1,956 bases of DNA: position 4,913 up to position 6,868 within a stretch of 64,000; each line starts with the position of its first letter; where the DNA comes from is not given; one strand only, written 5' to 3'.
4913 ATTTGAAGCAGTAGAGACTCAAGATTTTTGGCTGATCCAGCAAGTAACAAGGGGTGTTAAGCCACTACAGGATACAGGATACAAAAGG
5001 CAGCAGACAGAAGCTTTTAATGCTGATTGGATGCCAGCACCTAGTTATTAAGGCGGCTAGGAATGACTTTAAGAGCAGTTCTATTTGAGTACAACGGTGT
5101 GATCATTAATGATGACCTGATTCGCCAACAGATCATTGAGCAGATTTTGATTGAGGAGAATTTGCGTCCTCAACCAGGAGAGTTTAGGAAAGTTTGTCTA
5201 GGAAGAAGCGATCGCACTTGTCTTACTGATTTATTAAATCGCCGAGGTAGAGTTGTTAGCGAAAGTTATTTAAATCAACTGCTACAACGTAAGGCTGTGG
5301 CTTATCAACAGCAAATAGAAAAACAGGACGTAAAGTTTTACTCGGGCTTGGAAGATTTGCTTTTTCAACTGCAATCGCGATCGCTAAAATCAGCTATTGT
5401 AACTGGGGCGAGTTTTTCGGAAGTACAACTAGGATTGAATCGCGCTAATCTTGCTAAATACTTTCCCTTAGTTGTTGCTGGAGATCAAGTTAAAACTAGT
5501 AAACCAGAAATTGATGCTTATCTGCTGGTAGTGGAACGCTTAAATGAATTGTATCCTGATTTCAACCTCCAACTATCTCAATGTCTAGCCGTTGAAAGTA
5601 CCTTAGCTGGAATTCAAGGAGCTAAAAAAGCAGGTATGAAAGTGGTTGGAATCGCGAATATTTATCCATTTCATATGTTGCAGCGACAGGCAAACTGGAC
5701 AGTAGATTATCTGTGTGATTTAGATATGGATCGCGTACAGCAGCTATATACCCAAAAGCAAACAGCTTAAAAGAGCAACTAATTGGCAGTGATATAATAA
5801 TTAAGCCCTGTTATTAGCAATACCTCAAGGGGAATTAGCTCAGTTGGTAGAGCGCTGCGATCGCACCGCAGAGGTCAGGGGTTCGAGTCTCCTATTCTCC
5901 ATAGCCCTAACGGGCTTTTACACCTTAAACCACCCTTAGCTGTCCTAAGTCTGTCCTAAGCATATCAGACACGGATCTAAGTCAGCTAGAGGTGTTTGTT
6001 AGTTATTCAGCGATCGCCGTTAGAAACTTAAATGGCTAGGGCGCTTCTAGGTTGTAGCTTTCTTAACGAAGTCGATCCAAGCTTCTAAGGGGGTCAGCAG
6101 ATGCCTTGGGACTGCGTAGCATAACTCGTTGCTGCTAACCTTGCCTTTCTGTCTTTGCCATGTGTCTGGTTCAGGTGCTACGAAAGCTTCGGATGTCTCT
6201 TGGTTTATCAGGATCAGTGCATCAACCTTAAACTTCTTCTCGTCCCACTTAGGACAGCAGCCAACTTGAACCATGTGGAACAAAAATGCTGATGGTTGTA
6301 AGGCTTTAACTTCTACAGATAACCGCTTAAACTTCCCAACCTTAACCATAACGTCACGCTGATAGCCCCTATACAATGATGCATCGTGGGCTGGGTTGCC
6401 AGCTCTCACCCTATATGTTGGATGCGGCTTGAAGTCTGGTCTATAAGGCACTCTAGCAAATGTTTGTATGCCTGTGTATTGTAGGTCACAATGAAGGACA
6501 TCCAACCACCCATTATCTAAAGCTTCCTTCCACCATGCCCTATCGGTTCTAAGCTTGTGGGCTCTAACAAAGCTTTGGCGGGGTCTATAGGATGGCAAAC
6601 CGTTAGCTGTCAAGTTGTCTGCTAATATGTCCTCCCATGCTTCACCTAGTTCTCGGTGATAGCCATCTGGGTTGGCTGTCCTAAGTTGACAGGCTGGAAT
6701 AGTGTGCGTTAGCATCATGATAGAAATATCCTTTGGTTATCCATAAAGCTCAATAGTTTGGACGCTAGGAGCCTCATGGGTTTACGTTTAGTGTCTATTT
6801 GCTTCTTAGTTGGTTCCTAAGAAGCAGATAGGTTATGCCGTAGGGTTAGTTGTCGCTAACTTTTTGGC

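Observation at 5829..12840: Candidate phage-satellite / integrated-plasmid-like island (about 6.9 kb) in tRNA-Ala(CGC), bounded by a perfect 59-bp direct repeat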

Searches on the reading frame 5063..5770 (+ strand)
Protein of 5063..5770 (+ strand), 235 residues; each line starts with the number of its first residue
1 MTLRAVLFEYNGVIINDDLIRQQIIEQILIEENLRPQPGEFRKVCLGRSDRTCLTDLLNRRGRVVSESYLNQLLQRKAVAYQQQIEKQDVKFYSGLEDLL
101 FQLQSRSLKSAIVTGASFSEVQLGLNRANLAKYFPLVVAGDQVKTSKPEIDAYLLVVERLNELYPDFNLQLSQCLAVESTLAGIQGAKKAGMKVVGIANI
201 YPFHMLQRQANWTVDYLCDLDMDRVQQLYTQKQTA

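Call 11: find_encoding_contigs(protein=window:5063-5770:+, flank=10000, max_places=10)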
Protein window:5063-5770:+ (235 aa): 4 contigs read that carry it; 3 places shown.
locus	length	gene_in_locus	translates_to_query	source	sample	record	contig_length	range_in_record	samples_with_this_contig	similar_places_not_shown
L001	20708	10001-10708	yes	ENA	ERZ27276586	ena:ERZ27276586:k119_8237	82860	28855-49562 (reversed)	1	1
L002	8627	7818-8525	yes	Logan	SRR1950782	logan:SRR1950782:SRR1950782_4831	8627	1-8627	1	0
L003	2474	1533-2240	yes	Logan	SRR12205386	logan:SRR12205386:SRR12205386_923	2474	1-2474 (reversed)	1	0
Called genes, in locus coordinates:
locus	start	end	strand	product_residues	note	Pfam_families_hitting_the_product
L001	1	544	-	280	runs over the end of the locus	PF00702:Hydrolase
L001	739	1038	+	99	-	PF04839:PSRP-3_Ycf65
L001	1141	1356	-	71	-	PF11910:NdhO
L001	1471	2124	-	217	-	PF00702:Hydrolase, PF13419:HAD_2, PF13242:Hydrolase_like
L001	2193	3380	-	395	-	PF01266:DAO (faint), PF07992:Pyr_redox_2, PF13450:NAD_binding_8 (faint), PF13454:NAD_binding_9 (faint), PF00070:Pyr_redox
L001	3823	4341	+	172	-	PF01243:PNPOx_N, PF16242:Pyrid_ox_like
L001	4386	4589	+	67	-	-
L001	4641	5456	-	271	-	PF01135:PCMT, PF13489:Methyltransf_23, PF01209:Ubie_methyltran, PF06325:PrmA (weak), PF13847:Methyltransf_31, PF08241:Methyltransf_11, PF08242:Methyltransf_12, PF13649:Methyltransf_25, +2 more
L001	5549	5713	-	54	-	-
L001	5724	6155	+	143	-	PF00583:Acetyltransf_1, PF13673:Acetyltransf_10, PF13508:Acetyltransf_7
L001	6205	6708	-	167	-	PF00583:Acetyltransf_1, PF13302:Acetyltransf_3 (weak), PF13508:Acetyltransf_7, PF13673:Acetyltransf_10 (weak), PF08445:FR47 (weak)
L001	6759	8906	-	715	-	PF01139:RtcB, PF14890:Intein_splicing, PF01139:RtcB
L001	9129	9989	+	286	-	PF01209:Ubie_methyltran, PF00891:Methyltransf_2, PF05175:MTS, PF13489:Methyltransf_23, PF13847:Methyltransf_31, PF08241:Methyltransf_11, PF08242:Methyltransf_12, PF13649:Methyltransf_25, +1 more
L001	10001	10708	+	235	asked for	PF00702:Hydrolase, PF13419:HAD_2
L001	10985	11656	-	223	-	-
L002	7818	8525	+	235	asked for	PF00702:Hydrolase, PF13419:HAD_2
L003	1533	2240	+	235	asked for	PF00702:Hydrolase, PF13419:HAD_2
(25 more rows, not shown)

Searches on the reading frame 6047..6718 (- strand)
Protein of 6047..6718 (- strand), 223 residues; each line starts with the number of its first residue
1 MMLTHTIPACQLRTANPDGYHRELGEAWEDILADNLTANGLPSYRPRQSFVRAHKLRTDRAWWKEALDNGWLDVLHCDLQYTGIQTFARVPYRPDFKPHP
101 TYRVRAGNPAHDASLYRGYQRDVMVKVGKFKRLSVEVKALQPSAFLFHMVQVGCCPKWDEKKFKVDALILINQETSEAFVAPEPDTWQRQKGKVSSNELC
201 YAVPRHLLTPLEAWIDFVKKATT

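Call 4: search_protein_families(library=pfam, proteins=[window:6047-6718:-], max_evalue=0.1)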
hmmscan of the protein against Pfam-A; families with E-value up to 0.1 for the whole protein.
window:6047-6718:- (223 aa): 0 families

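Call 5: search_protein_families(library=phrogs, proteins=[window:6047-6718:-], max_evalue=0.1)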
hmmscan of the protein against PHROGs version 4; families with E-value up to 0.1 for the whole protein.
window:6047-6718:- (223 aa): 0 families

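Call 21: list_cluster_members(proteins=[P0001, window:6047-6718:-, window:11626-12714:-, window:5063-5770:+])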
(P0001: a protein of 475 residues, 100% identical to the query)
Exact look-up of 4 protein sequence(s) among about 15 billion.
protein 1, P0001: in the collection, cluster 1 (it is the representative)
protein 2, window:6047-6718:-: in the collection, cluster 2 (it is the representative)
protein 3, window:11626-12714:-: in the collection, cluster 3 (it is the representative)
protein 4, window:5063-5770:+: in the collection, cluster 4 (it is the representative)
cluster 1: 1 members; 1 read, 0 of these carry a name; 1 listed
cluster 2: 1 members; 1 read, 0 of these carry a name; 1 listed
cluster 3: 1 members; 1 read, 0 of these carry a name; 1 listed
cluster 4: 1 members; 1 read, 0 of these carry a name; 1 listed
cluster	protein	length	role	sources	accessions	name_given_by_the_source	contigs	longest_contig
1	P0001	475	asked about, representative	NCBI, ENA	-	-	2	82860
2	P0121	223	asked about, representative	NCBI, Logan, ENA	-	-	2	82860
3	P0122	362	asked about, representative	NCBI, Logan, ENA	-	-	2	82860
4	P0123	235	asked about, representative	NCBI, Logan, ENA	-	-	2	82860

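Call 22: find_homologous_proteins(query=window:6047-6718:-)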
Query window:6047-6718:- (223 aa): 22 proteins with E <= 0.001 among 102 candidates.
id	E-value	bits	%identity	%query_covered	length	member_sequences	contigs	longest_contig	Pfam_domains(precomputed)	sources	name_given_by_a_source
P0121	4.8e-154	529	100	100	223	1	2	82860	-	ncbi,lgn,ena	-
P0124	1.7e-65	239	55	98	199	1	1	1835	-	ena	-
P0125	7.2e-62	227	53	93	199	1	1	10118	-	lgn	-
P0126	8.3e-58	214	51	93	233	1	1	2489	-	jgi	jgi:hypothetical protein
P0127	6.7e-55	204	49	93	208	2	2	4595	-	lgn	-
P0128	4.5e-51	192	47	96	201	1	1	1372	-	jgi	jgi:hypothetical protein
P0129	3.7e-50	189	47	96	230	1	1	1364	-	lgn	-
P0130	7.0e-49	185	46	93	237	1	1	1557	-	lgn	-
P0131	3.6e-48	182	46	94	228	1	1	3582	-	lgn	-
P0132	2.4e-46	176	46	99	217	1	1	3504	-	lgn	-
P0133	2.4e-46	176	42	98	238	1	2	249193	-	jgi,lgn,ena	jgi:hypothetical protein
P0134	4.6e-46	175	49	89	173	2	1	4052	-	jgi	jgi:hypothetical protein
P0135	1.1e-44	171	47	94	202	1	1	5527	-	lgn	-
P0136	1.5e-43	167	40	98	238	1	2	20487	-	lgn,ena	-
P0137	5.2e-43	165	43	98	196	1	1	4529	-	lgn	-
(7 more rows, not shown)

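Call 50: search_protein_families(library=ncbifam, proteins=[window:6047-6718:-], max_evalue=0.1)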
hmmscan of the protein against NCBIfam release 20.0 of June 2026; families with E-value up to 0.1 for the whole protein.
window:6047-6718:- (223 aa): 0 families

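Call 51: search_protein_families(library=padloc, proteins=[window:6047-6718:-], max_evalue=0.1)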
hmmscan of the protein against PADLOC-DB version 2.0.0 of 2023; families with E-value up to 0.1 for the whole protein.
window:6047-6718:- (223 aa): 1 family
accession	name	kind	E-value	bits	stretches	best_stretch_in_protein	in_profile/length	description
PDLC03168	Specificity_I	-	0.03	11.8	1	106-173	204-270/459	Type I specificity subunit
